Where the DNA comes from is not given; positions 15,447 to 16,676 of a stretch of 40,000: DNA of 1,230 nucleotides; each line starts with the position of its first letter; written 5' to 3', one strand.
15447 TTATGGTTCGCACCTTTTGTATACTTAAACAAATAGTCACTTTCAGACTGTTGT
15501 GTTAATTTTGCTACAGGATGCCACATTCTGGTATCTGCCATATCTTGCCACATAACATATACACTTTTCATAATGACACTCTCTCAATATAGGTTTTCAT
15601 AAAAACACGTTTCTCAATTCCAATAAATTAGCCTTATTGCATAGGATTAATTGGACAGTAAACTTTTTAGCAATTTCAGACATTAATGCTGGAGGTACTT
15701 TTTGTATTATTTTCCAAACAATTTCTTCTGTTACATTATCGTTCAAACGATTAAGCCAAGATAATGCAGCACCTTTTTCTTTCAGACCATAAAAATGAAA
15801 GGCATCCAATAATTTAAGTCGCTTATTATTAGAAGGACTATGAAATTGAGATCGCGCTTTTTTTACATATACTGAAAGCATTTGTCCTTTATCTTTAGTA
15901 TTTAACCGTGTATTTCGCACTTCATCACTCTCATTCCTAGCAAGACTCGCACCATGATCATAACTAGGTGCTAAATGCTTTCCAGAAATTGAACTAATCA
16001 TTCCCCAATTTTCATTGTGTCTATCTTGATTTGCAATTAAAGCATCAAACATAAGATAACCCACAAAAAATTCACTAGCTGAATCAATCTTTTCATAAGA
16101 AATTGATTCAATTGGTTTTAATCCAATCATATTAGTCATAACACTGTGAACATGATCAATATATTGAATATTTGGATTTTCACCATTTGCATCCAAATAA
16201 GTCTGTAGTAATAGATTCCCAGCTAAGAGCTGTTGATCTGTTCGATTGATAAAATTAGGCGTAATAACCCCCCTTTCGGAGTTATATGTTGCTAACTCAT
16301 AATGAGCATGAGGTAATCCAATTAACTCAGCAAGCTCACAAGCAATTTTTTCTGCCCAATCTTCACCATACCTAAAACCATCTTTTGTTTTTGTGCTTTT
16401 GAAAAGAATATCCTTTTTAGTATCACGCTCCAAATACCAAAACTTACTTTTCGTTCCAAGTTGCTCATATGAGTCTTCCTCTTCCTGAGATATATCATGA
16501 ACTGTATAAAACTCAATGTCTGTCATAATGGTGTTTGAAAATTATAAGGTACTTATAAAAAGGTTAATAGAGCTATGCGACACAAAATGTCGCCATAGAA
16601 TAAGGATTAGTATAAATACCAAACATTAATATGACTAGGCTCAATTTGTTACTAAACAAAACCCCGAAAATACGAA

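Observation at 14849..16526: Split HipA-family kinase paired with a HipS-like + HIRAN fusion, carried as a prophage moron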

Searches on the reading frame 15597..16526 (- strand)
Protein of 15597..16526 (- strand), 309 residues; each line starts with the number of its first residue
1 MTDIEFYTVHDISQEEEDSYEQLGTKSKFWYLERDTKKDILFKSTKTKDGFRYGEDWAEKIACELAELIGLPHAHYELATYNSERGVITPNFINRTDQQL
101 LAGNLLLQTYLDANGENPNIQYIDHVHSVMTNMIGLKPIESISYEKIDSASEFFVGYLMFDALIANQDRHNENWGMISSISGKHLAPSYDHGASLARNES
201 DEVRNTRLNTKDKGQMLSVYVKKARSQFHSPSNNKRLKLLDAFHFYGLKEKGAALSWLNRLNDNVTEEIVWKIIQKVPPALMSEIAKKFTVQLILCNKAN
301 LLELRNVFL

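Call 3: search_protein_families(library=pfam, proteins=[window:15597-16526:-], max_evalue=1)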
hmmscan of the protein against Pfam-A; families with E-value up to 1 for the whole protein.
window:15597-16526:- (309 aa): 3 families
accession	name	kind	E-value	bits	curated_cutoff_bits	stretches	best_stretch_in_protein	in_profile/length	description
PF07804.18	HipA_C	-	6e-10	39.6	30.5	1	24-213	5-180/213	HipA-like C-terminal domain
PF20613.4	HipA_2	-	0.0031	17.2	27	0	52-84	34-66/240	HipA-like kinase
PF00454.33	PI3_PI4_kinase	-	0.016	15.6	27.1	1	156-198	136-175/241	Phosphatidylinositol 3- and 4-kinase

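Call 4: search_protein_families(library=padloc, proteins=[window:15597-16526:-], max_evalue=1)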
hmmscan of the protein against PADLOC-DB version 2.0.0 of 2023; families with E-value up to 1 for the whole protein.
window:15597-16526:- (309 aa): 9 families
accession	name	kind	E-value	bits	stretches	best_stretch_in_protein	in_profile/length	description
PDLC04344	PDC-M03A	-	2.4e-105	350.3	1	6-305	4-302/305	-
PDLC04338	PDC-M03A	-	1.5e-78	262.7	1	6-308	103-411/428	-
PDLC04342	PDC-M03A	-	1.5e-67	226.3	1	3-303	3-295/299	-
PDLC04340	PDC-M03A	-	1.8e-53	179.9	1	9-304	3-275/280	-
PDLC04345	PDC-M03A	-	1.8e-48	163.4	1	7-302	2-299/302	-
PDLC04341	PDC-M03A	-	8.3e-41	138.3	1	7-233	3-231/294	-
PDLC04337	PDC-M03A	-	1.5e-38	130.8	1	75-304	3-244/250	-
PDLC04343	PDC-M03A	-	3.7e-36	122.9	1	3-299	72-364/370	-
PDLC04339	PDC-M03A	-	4e-35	119.6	1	14-302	9-284/293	-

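Call 5: search_protein_families(library=ncbifam, proteins=[window:15597-16526:-], max_evalue=1)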
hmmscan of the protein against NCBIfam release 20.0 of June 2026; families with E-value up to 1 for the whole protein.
window:15597-16526:- (309 aa): 1 family
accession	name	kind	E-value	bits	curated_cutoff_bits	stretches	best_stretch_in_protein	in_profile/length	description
NF007297.0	PRK09775.1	equivalog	0.0056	15.5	401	1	158-210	335-389/446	type II toxin-antitoxin system HipA family toxin YjjJ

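Call 21: search_dna_similar(query=window:15597-16526:-, collection=phages, mode=protein, max_rows=30)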
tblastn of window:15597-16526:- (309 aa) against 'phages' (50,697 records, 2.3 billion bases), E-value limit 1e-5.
Records with a match: 6; places in all: 6; records where one place covers at least 80% of the query: 4.
Best place of each record, by identity: <60% 6.
By first word of the organism name: Vibrio 4; Clostridioides 1; Bacteriophage 1.
By host as written in the record: Vibrio cyclitrophicus 10N.222.46.E12 1; Vibrio cyclitrophicus 10N.222.46.F12 1; Vibrio cyclitrophicus 10N.286.45.B12 1; Vibrio cyclitrophicus 10N.286.55.A12 1; Clostridioides difficile CD500-12 1; - 1.
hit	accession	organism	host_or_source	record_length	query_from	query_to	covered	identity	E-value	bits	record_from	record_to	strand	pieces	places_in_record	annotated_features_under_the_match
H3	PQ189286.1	Vibrio phage 10N.222.46.E12_PE001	Vibrio cyclitrophicus 10N.222.46.E12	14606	20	309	94%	43.9%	2e-68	236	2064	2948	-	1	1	hypothetical protein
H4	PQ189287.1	Vibrio phage 10N.222.46.F12_PE001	Vibrio cyclitrophicus 10N.222.46.F12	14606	20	309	94%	43.9%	2e-68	236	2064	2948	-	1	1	hypothetical protein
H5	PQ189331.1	Vibrio phage 10N.286.45.B12_PE002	Vibrio cyclitrophicus 10N.286.45.B12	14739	20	309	94%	43.9%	2e-68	236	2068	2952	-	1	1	hypothetical protein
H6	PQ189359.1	Vibrio phage 10N.286.55.A12_PE001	Vibrio cyclitrophicus 10N.286.55.A12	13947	20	309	94%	43.5%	7e-69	238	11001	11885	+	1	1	hypothetical protein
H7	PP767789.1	Clostridioides phage phiCDKH02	Clostridioides difficile CD500-12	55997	24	196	56%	35.8%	1e-20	98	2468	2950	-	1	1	HipA domain-containing protein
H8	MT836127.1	Bacteriophage sp.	human fecal samples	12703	15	208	63%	26.5%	4e-7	57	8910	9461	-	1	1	record has no annotation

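Call 23: find_homologous_proteins(query=window:15597-16526:-)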
Query window:15597-16526:- (309 aa): 1480 proteins with E <= 0.001 among 2285 candidates; the best 120 are listed.
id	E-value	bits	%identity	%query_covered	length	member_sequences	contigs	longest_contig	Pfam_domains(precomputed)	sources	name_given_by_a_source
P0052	1.1e-205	700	100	100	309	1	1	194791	PF07804.19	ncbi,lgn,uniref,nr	ncbi:hypothetical protein B9T31_09590 [Acinetobacter sp. ANC 4558]|uniref:HipA domain-containing pro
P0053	1.0e-167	575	82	100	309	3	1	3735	PF07804.19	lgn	-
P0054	5.6e-156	536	78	100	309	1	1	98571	PF07804.19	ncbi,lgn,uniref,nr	ncbi:hypothetical protein MCL26_08510 [Acinetobacter pittii]|uniref:HipA domain-containing protein n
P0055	2.9e-155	534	78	100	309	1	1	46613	PF07804.19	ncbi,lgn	ncbi:hypothetical protein ACKSBH_003393 [Acinetobacter baumannii]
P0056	3.4e-155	534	78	100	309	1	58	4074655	PF07804.19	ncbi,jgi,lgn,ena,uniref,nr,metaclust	ncbi:TPA: hypothetical protein JI054_16680 [Acinetobacter baumannii]|jgi:hypothetical protein|uniref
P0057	7.7e-155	533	77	100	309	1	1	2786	PF07804.19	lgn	-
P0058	3.7e-154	530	77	100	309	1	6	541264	PF07804.19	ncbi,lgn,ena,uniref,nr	ncbi:hypothetical protein MCL33_10825 [Acinetobacter pittii]|uniref:hypothetical protein n=1 Tax=Aci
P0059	2.0e-149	515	75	100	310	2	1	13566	PF07804.19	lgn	-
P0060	3.0e-148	511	74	100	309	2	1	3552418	PF07804.19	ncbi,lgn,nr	ncbi:HipA domain-containing protein [Acinetobacter venetianus]|nr:HipA domain-containing protein [Ac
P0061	2.7e-142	492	72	100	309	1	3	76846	PF07804.19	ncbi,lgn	-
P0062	2.4e-136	472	69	100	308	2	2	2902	PF07804.19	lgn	-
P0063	9.2e-112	391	59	98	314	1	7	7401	PF07804.19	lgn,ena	-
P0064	1.4e-111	391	61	96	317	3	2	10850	PF07804.19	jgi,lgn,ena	jgi:hypothetical protein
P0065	5.3e-111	389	61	98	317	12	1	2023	PF07804.19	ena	-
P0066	8.8e-111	388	62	98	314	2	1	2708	PF07804.19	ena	-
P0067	9.9e-111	388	61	98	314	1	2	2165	PF07804.19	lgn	-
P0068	9.6e-110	385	60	98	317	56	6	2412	PF07804.19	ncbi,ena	-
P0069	2.5e-109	383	61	98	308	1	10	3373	PF07804.19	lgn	-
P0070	1.1e-108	381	60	98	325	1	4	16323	PF07804.19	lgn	-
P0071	1.6e-108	381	60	98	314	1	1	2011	PF07804.19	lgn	-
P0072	1.5e-107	377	59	97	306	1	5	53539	PF07804.19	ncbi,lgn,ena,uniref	ncbi:HipA domain-containing protein [Acinetobacter wanghuae]|uniref:HipA domain-containing protein n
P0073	4.4e-107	376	59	97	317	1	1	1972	PF07804.19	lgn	-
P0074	1.2e-106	374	60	97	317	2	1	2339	PF07804.19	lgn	-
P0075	1.4e-106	374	60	98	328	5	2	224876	PF07804.19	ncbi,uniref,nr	ncbi:HipA domain-containing protein [Acinetobacter sp. ANC 3791]|uniref:HipA domain-containing prote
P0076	1.8e-105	371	58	98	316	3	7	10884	PF07804.19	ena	-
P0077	1.7e-104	367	59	97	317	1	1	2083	PF07804.19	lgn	-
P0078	3.3e-104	366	57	95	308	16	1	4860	PF07804.19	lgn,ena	-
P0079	1.0e-101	358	57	97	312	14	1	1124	PF07804.19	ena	-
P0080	1.5e-100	354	57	98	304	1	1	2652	PF07804.19,PF20613.5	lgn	-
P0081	1.7e-100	354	57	98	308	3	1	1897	PF07804.19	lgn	-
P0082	4.6e-100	353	56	98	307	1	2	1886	PF07804.19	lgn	-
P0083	9.7e-100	352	55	97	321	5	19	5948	PF07804.19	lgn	-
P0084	1.6e-99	351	57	98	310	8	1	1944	PF07804.19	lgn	-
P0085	5.4e-99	349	57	98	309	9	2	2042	PF07804.19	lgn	-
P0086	8.3e-98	345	57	96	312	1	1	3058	PF07804.19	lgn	-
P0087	7.3e-97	342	55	98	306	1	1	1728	PF07804.19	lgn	-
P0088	9.0e-97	342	57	97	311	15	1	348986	PF07804.19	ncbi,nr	ncbi:hypothetical protein OHX04_04045 [Acinetobacter baumannii]|nr:hypothetical protein [Acinetobact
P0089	1.6e-96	341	59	92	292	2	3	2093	PF07804.19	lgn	-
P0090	4.6e-96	340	55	98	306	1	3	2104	PF07804.19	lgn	-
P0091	9.3e-96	339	55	96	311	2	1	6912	PF07804.19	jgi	-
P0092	9.9e-96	339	56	98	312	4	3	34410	PF07804.19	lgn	-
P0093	2.3e-92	328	54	96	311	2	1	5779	PF07804.19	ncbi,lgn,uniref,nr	ncbi:hypothetical protein [Acinetobacter haemolyticus]|uniref:hypothetical protein n=1 Tax=Acinetoba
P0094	8.0e-91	323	53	97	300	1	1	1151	PF07804.19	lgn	-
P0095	3.0e-89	317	58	87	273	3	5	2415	PF07804.19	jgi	jgi:hypothetical protein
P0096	8.6e-87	309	51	98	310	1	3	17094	PF07804.19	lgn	-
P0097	7.5e-85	303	51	94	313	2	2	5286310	PF07804.19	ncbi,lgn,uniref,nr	ncbi:HipA domain-containing protein [Buttiauxella ferragutiae]|uniref:HipA domain-containing protein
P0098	1.6e-83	299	58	80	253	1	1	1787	PF07804.19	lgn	-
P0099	8.1e-80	286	63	72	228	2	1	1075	PF07804.19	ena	-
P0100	4.5e-78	281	50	98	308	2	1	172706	PF07804.19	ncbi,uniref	ncbi:hypothetical protein AAIG33_12900 [Phytobacter ursingii]|uniref:hypothetical protein n=1 Tax=Ph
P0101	5.5e-78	280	72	58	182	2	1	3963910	PF07804.19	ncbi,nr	ncbi:hypothetical protein NCW36_12860 [Acinetobacter pittii]|nr:hypothetical protein [Acinetobacter 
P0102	1.3e-77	279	57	76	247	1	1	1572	PF07804.19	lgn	-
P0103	1.7e-77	279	50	94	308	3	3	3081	PF07804.19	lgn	-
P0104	3.0e-75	271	44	99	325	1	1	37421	PF07804.19,PF20613.5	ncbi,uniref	ncbi:hypothetical protein [Vibrio sp. M260118]|uniref:hypothetical protein n=1 Tax=Vibrio sp. M26011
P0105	5.4e-75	271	46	98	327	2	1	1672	PF07804.19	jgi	jgi:hypothetical protein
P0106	8.2e-75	270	46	98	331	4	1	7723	PF07804.19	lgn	-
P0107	1.7e-74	269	45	99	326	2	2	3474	PF07804.19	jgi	jgi:hypothetical protein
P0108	3.1e-74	268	61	69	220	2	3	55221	PF07804.19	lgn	-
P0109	3.6e-74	268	44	98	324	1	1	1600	PF07804.19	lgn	-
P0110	6.5e-74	267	44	99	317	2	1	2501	PF07804.19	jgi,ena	jgi:hypothetical protein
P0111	6.9e-74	267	43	98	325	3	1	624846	PF07804.19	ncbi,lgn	ncbi:HipA domain-containing protein [Vibrio fluvialis]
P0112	7.4e-74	267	44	99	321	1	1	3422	PF07804.19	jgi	jgi:hypothetical protein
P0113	1.1e-73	266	46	98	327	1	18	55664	PF07804.19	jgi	jgi:hypothetical protein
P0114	1.4e-73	266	44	98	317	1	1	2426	PF07804.19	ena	-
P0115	1.6e-73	266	46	98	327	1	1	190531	PF07804.19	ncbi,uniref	ncbi:hypothetical protein ACNFG0_09235 [Pseudomonas sp. NY15372]|uniref:hypothetical protein n=1 Tax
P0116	1.9e-73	266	43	97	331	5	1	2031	PF07804.19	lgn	-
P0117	2.3e-73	265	47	98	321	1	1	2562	PF07804.19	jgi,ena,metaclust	metaclust:\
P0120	8.1e-73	263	45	98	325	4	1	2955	PF07804.19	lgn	-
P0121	8.9e-73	263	43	98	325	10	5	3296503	PF07804.19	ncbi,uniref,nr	ncbi:hypothetical protein KW463_16895 [Vibrio fluvialis]|uniref:HipA-like protein n=1 Tax=Vibrio flu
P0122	1.1e-72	263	42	98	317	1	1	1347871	PF07804.19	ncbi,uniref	ncbi:HipA domain-containing protein [Vibrio scophthalmi]|uniref:hypothetical protein n=1 Tax=Vibrio 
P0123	1.3e-72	263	44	99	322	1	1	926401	PF07804.19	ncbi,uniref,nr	ncbi:hypothetical protein [Alteromonas stellipolaris]|uniref:hypothetical protein n=1 Tax=Alteromona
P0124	1.4e-72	263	44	99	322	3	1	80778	PF07804.19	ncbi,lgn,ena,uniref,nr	ncbi:hypothetical protein C0Z01_14515 [Photobacterium kishitanii]|uniref:hypothetical protein n=1 Ta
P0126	2.9e-72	262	44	98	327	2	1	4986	PF07804.19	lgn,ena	-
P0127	3.1e-72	262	43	99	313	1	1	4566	PF07804.19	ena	-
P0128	4.0e-72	261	42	99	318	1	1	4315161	PF07804.19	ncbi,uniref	ncbi:HipA domain-containing protein [Shewanella sp. HL-SH8]|uniref:HipA domain-containing protein n=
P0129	5.7e-72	261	46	99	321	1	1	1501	PF07804.19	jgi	-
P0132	7.6e-72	260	46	98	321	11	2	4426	PF07804.19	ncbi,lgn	-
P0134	1.1e-71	260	44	98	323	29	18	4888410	PF07804.19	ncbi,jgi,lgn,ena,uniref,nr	ncbi:HipA domain-containing protein [Aeromonas caviae]|uniref:HipA domain-containing protein n=1 Tax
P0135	1.1e-71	260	44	98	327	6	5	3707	PF07804.19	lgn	-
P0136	1.3e-71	260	48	99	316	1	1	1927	PF07804.19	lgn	-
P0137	1.4e-71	259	42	99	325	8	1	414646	PF07804.19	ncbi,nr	ncbi:hypothetical protein DS893_12720 [Vibrionales bacterium C3R12]|nr:hypothetical protein DS893_12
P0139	2.2e-71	259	43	100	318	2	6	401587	PF07804.19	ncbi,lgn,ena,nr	ncbi:TPA: HipA domain-containing protein [Vibrio parahaemolyticus]|nr:HipA domain-containing protein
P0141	2.4e-71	259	45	99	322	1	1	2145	PF07804.19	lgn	-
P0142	2.8e-71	258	44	98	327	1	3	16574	PF07804.19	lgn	-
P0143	3.0e-71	258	44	98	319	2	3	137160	PF07804.19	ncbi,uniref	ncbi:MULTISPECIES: HipA domain-containing protein [Vibrio]|uniref:HipA domain-containing protein n=1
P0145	3.9e-71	258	45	96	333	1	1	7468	PF07804.19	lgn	-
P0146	5.5e-71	257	43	98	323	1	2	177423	PF07804.19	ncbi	ncbi:TPA: HipA domain-containing protein [Photobacterium damselae]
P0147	1.3e-70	256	43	99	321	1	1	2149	PF07804.19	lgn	-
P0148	1.5e-70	256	44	98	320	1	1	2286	PF07804.19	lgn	-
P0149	1.8e-70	256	46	96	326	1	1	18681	PF07804.19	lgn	-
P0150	2.0e-70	256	42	100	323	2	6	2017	PF07804.19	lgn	-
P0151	2.0e-70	256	42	94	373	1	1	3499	PF07804.19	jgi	-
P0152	2.0e-70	256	44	99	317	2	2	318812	PF07804.19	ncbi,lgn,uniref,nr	ncbi:hypothetical protein [Oceanospirillum maris]|uniref:hypothetical protein n=1 Tax=Oceanospirillu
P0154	2.9e-70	255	41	98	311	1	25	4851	PF07804.19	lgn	-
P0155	3.6e-70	255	41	99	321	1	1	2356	PF07804.19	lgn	-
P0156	4.1e-70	255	44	94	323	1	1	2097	PF07804.19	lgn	-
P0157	6.8e-70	254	44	96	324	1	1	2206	PF07804.19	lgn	-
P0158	6.8e-70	254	46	93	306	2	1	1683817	PF07804.19,PF20613.5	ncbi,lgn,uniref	ncbi:HipA domain-containing protein [Vibrio tubiashii]|uniref:HipA domain-containing protein n=1 Tax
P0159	7.8e-70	254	44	98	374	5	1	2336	PF07804.19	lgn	-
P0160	1.1e-69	253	41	97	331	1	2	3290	PF07804.19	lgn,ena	-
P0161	1.1e-69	253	43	99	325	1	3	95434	PF07804.19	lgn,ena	-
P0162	1.3e-69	253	43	100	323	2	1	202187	PF07804.19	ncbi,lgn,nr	ncbi:hypothetical protein D6L41_12110 [Vibrio alginolyticus]|nr:hypothetical protein [Vibrio alginol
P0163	1.4e-69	253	42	100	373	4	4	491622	PF07804.19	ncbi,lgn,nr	ncbi:TPA: HipA domain-containing protein [Vibrio parahaemolyticus]|nr:HipA domain-containing protein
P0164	2.0e-69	252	43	99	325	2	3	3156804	PF07804.19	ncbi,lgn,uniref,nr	ncbi:HipA domain-containing protein [Vibrio fluvialis]|uniref:HipA domain-containing protein n=1 Tax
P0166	2.6e-69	252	43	98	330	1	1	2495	PF07804.19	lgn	-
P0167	5.6e-69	251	41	98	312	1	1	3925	PF07804.19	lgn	-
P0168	6.2e-69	251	45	98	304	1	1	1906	PF07804.19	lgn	-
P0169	6.7e-69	251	43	98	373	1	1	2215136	PF07804.19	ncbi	ncbi:HipA domain-containing protein [Vibrio sp. VNB-15]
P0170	7.3e-69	250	61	66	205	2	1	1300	PF07804.19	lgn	-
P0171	7.4e-69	250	42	98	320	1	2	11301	PF07804.19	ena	-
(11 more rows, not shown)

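Call 24: search_solved_structures(query=window:15597-16526:-, max_evalue=1, show_alignments=3)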
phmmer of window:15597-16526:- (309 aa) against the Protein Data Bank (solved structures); distinct sequences matched with E-value up to 1: 4.
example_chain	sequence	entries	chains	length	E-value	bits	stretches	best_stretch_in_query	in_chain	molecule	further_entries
3akj_A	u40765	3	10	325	1.2e-06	31.4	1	57-303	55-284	CtkA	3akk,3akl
8ezr_B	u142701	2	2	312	0.011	18.4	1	59-203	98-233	HipT(Lp)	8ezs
7vkb_A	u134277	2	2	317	0.011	18.3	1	59-203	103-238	HipA_C domain-containing protein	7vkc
7wcf_A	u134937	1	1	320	0.042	16.5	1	59-203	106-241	HipA_C domain-containing protein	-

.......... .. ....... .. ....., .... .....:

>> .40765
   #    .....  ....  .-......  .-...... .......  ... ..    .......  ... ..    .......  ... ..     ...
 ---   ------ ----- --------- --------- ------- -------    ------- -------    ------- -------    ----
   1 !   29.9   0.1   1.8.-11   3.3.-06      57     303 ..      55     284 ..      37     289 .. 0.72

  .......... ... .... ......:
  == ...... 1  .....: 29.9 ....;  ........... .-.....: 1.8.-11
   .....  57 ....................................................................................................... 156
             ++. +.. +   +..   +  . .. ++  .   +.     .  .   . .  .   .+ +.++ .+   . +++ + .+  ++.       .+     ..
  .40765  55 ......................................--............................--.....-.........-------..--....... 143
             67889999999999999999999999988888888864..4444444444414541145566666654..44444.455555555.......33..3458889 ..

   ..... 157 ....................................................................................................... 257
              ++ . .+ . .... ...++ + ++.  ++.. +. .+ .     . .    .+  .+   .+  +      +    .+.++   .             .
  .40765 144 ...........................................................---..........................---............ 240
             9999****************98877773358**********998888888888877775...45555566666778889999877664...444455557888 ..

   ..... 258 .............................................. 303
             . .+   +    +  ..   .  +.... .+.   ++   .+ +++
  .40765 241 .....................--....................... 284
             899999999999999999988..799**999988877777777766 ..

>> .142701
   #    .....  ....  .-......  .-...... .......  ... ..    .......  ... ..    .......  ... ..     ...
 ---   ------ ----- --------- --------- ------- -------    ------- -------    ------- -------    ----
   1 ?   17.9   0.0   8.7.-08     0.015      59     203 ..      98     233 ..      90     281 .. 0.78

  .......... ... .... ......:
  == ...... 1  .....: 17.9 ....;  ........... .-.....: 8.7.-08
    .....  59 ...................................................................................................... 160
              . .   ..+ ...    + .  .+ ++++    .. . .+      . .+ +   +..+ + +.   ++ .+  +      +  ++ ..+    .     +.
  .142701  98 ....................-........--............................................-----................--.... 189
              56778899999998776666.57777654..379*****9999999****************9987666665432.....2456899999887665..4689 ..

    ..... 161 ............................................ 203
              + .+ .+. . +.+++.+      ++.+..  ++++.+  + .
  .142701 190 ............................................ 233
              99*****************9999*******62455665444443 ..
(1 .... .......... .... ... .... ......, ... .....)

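Call 27: find_encoding_contigs(protein=P0056, flank=8000, max_places=5)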
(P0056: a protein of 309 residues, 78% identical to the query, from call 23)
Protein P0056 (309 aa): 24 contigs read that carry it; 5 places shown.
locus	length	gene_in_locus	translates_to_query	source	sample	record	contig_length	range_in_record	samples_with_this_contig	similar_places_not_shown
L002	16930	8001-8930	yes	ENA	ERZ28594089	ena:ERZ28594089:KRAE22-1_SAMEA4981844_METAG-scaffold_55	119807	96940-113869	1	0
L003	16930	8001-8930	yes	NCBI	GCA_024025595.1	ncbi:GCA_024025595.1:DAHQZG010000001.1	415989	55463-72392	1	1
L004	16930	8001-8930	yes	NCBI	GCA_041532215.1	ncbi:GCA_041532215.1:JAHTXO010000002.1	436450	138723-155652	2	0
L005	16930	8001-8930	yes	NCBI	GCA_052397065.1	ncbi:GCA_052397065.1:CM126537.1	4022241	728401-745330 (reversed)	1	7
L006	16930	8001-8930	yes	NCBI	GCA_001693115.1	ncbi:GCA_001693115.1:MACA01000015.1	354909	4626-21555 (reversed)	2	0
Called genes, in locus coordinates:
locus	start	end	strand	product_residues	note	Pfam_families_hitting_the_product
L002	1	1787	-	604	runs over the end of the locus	PF02463:SMC_N (faint), PF13175:AAA_15, PF13304:AAA_21, PF13175:AAA_15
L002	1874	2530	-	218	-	PF12844:HTH_19 (weak), PF13443:HTH_26 (weak), PF13560:HTH_31, PF01381:HTH_3, PF00717:Peptidase_S24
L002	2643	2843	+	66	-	PF01381:HTH_3 (weak)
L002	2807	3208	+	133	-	-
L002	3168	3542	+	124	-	-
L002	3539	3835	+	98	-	-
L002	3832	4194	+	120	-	-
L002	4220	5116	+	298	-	PF07120:DUF1376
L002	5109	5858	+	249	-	-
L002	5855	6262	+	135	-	-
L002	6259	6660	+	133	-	PF01844:HNH (faint)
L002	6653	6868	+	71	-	-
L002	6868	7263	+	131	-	PF04480:DUF559 (weak)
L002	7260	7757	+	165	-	-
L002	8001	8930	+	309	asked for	PF07804:HipA_C (weak)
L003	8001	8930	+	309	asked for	PF07804:HipA_C (weak)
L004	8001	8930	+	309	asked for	PF07804:HipA_C (weak)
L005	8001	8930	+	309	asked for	PF07804:HipA_C (weak)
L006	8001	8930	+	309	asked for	PF07804:HipA_C (weak)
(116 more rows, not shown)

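Call 38: search_solved_structures(query=A2, max_evalue=1, show_alignments=0)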
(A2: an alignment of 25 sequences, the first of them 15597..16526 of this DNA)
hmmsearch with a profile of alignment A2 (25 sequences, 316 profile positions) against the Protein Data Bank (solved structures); distinct sequences matched with E-value up to 1: 3.
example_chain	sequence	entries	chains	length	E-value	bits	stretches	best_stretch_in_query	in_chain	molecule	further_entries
3akj_A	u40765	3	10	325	9e-15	57.6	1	59-309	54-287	CtkA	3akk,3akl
8ezr_B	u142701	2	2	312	0.31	13.2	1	162-205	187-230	HipT(Lp)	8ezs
7vkb_A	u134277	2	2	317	0.31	13.1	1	162-205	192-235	HipA_C domain-containing protein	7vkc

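Call 43: search_protein_families(library=phrogs, proteins=[window:15597-16526:-], max_evalue=0.001)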
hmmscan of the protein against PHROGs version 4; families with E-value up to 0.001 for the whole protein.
window:15597-16526:- (309 aa): 3 families
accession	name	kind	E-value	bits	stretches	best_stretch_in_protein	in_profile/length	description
phrog_8728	-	unknown function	3.4e-63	214.5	1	14-303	9-304/307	-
phrog_3162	-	unknown function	2.4e-05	24.9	1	57-283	44-218/247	-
phrog_26212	-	unknown function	0.00015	21.5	1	154-200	156-212/547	-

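Call 51: predict_structure(alignment_id=A2)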
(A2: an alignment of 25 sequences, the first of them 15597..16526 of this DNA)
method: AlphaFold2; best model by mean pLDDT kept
length: 309 residues; sequences in the alignment: 25
mean_pLDDT: 90.1   pTM: 0.90
mean pLDDT of the five models: 90.1, 89.8, 89.3, 89.2, 88.7
residues with pLDDT >= 90: 218; 70-90: 67; 50-70: 24; < 50: 0
segments of 3 or more residues with pLDDT < 50: none
pLDDT, mean of each block of 10 residues (from residue 1): 85 83 70 89 88 91 95 94 93 85 87 69 94 95 96 96 85 85 84 79 96 91 91 93 97 98 98 97 97 97 96
secondary structure, 60 per line:
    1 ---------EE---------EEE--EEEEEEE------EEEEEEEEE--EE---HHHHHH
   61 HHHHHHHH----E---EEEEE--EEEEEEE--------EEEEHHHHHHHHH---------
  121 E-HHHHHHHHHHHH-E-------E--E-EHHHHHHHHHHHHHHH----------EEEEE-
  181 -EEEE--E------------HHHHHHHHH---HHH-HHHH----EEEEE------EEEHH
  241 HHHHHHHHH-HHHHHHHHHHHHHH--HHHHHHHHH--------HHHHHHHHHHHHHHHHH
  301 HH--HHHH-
elements in order: E21-23 E26-32 E39-47 H55-68 E77-81 E84-90 E99-102 H103-111 H123-134 H150-164 E175-179 E182-185 H201-209 H217-220 E225-229 E236-238 H239-249 H251-264 H267-275 H284-302 H305-308
